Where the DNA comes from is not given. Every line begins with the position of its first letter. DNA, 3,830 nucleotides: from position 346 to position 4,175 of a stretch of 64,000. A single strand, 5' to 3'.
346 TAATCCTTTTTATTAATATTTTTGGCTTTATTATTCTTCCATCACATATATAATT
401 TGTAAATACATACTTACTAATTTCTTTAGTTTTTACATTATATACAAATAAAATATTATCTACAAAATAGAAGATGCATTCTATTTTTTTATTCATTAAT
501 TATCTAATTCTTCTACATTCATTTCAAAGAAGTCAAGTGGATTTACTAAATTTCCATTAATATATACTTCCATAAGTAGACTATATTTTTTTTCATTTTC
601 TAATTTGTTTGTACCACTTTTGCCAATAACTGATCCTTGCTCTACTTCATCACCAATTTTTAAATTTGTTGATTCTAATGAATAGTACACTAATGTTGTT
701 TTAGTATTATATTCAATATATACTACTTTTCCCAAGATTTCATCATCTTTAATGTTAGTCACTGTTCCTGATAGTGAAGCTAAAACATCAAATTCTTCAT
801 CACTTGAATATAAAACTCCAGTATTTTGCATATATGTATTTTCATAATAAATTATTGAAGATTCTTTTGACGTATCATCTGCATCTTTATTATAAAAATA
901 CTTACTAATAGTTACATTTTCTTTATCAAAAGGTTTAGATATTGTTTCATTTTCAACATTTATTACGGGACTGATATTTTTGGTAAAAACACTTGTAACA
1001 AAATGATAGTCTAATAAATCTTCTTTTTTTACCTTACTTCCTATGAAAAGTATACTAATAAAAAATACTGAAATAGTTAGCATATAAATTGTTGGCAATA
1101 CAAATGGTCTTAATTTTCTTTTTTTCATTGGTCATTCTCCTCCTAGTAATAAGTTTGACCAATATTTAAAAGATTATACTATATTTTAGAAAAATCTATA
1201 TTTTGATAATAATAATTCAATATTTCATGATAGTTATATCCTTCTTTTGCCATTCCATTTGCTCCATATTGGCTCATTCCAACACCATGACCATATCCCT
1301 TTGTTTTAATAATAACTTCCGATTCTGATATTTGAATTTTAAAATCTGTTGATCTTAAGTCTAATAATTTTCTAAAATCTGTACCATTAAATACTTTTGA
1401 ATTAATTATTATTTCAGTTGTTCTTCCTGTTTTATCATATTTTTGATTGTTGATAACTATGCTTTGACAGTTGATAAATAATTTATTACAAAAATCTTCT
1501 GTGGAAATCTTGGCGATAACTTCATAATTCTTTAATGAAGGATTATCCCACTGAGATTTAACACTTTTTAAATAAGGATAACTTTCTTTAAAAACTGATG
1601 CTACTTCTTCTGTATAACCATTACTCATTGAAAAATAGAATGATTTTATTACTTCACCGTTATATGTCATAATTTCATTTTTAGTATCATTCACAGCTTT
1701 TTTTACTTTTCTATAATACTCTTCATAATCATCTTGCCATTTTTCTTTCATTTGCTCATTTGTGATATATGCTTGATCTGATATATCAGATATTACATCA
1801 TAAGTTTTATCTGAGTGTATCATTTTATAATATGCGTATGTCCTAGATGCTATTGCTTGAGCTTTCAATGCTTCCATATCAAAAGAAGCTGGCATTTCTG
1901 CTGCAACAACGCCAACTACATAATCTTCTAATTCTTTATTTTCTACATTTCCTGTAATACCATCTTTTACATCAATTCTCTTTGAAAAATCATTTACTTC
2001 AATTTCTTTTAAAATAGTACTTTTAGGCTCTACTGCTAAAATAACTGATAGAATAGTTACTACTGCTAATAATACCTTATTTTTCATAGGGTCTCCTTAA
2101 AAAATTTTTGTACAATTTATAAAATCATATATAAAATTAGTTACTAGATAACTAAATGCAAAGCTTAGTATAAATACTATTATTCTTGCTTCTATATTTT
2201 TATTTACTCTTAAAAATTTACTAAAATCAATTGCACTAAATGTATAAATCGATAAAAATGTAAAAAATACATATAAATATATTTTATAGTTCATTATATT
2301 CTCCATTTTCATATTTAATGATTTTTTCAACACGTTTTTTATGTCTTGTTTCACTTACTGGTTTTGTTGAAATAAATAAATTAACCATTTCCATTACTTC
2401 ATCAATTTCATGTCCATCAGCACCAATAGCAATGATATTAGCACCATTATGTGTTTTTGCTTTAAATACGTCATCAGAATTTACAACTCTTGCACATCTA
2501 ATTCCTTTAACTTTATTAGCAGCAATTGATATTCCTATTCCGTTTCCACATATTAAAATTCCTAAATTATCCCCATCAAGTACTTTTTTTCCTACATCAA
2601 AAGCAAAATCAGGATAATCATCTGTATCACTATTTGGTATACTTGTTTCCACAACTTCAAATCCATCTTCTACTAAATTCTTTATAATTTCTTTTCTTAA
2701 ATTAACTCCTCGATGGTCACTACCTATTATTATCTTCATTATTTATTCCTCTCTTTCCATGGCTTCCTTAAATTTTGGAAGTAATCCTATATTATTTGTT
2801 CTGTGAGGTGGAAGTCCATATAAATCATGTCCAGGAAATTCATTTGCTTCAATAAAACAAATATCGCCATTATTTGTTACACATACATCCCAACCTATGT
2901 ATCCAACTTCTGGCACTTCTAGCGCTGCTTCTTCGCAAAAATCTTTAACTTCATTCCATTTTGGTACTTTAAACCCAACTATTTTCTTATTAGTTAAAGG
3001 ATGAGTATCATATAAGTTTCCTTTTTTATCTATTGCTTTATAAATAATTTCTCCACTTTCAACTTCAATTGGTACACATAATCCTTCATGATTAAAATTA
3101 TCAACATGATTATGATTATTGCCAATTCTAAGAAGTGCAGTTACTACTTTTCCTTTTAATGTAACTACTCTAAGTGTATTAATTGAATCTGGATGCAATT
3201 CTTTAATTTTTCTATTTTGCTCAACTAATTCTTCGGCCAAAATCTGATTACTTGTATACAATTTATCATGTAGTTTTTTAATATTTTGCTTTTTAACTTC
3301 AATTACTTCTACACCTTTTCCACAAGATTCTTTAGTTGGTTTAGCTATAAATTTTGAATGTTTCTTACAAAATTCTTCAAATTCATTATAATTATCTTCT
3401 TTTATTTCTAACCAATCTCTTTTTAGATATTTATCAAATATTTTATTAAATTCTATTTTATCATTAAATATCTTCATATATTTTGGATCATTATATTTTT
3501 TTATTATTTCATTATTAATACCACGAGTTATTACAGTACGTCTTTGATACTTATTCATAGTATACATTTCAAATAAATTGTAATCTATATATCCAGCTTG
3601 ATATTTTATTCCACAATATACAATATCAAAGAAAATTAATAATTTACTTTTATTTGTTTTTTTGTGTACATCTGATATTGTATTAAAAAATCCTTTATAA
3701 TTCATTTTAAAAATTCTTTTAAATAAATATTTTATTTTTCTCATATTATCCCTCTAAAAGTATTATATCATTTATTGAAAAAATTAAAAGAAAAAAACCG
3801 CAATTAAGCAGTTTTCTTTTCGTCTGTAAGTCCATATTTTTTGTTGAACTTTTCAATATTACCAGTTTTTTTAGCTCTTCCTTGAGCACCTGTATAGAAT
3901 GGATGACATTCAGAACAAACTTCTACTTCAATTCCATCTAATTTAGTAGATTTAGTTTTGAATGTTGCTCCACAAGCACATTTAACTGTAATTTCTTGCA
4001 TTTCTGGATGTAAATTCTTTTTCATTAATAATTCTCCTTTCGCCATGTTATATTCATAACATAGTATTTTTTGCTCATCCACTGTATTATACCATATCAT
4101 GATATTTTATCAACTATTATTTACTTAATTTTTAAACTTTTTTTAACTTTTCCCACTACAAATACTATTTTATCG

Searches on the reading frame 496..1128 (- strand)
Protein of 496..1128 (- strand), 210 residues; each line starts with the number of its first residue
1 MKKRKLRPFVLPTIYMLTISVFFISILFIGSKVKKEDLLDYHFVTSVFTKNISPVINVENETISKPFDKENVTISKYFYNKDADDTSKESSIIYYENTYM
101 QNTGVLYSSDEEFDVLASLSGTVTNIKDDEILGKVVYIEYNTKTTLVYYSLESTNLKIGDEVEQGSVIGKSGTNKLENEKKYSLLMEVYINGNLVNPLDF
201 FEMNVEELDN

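Call 67: search_protein_families(library=ncbifam, proteins=[window:496-1128:-], max_evalue=1e-10)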
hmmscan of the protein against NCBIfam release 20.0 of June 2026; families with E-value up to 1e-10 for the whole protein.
window:496-1128:- (210 aa): 1 family
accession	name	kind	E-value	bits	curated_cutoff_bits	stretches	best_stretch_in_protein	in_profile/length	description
NF053738.1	S2SprSpoIIQBc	equivalog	1.5e-42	145.9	250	1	9-209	23-231/232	stage II sporulation protein SpoIIQ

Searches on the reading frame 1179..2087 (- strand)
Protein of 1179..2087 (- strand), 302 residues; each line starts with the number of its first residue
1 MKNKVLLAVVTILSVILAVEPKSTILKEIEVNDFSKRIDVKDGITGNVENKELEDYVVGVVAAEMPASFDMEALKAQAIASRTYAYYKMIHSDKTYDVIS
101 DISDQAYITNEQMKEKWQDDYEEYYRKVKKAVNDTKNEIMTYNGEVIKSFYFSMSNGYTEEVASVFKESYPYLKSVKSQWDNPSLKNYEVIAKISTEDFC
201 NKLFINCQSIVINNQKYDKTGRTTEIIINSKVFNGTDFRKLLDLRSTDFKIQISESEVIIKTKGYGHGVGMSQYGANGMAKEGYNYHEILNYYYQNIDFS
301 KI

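Call 67: search_protein_families(library=ncbifam, proteins=[window:1179-2087:-], max_evalue=1e-10)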
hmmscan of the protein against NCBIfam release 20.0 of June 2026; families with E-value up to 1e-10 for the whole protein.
window:1179-2087:- (302 aa): 2 families
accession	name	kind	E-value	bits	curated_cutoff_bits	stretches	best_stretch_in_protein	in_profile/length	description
TIGR02870.1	spore_II_D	equivalog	1e-90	304.3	234.75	1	35-301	58-337/338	stage II sporulation protein D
TIGR02669.1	SpoIID_LytB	domain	7.2e-68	229.4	83.3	1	48-300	3-269/270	SpoIID/LytB domain-containing protein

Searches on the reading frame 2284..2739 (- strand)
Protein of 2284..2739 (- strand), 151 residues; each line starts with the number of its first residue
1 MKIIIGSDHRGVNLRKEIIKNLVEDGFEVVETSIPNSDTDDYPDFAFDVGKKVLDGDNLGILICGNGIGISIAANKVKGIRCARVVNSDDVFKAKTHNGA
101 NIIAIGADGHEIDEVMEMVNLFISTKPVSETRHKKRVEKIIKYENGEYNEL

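Call 67: search_protein_families(library=ncbifam, proteins=[window:2284-2739:-], max_evalue=1e-10)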
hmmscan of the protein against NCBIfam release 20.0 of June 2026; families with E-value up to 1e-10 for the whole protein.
window:2284-2739:- (151 aa): 11 families
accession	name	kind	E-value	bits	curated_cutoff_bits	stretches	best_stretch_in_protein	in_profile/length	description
NF004051.0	PRK05571.1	subfamily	6.1e-44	149.4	135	1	1-144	2-146/149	ribose-5-phosphate isomerase B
TIGR00689.1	rpiB_lacA_lacB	subfamily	1.2e-41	142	88.3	1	3-145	1-144/145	RpiB/LacA/LacB family sugar-phosphate isomerase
TIGR02133.1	RPI_actino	equivalog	2.3e-34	118.4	168.2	1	1-145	1-147/148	ribose-5-phosphate isomerase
TIGR01120.1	rpiB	equivalog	6.7e-32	110.4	138.65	1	2-141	1-140/143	ribose 5-phosphate isomerase B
NF006381.0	PRK08622.1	equivalog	1.9e-24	86.4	234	1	1-145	1-146/171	galactose-6-phosphate isomerase subunit LacB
NF051858.1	EryPhIsonDerIRhiz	equivalog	1.8e-21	76.8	240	1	1-140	1-143/150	D-erythrulose-4-phosphate isomerase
NF006380.0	PRK08621.1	equivalog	4.2e-21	75.8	164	1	1-140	1-138/142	galactose-6-phosphate isomerase subunit LacA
TIGR01119.1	lacB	equivalog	5.9e-20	71.7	312.55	1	1-144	1-145/171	galactose-6-phosphate isomerase subunit LacB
NF009258.0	PRK12615.1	equivalog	9.2e-18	64.7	325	1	1-146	1-147/171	galactose-6-phosphate isomerase subunit LacB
TIGR01118.1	lacA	equivalog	1.5e-16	60.8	181.1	1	1-140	1-138/141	galactose-6-phosphate isomerase subunit LacA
NF009257.0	PRK12613.1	equivalog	3.9e-15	56.2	243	1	1-142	1-139/141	galactose-6-phosphate isomerase subunit LacA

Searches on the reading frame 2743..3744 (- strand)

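Call 5: search_protein_families(library=pfam, proteins=[window:2743-3744:-], max_evalue=0.01)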
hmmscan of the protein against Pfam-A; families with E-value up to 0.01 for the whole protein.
window:2743-3744:- (333 aa): 5 families
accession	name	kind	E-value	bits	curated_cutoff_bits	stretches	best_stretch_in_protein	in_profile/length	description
PF14397.11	ATPgrasp_ST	-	1e-53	182.8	31.4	1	77-326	3-274/278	Sugar-transfer associated ATP-grasp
PF14398.11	ATPgrasp_YheCD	-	1.8e-07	31.2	26.8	1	117-308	36-231/255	YheC/D like ATP-grasp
PF02955.21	GSH-S_ATP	-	1.2e-06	28.5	23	1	118-229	20-125/175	Prokaryotic glutathione synthetase, ATP-grasp domain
PF08443.16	RimK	-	0.00067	19.7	21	1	115-228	26-127/188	RimK-like ATP-grasp domain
PF02655.19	ATP-grasp_3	-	0.0038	17.8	23.2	0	104-161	3-63/160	ATP-grasp domain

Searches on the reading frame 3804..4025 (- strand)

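Call 5: search_protein_families(library=pfam, proteins=[window:3804-4025:-], max_evalue=0.01)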
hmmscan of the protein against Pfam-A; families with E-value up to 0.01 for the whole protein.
window:3804-4025:- (73 aa): 1 family
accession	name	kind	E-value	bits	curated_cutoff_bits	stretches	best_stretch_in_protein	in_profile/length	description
PF01197.23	Ribosomal_L31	-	3.6e-29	101.2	27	1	1-65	1-65/65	Ribosomal protein L31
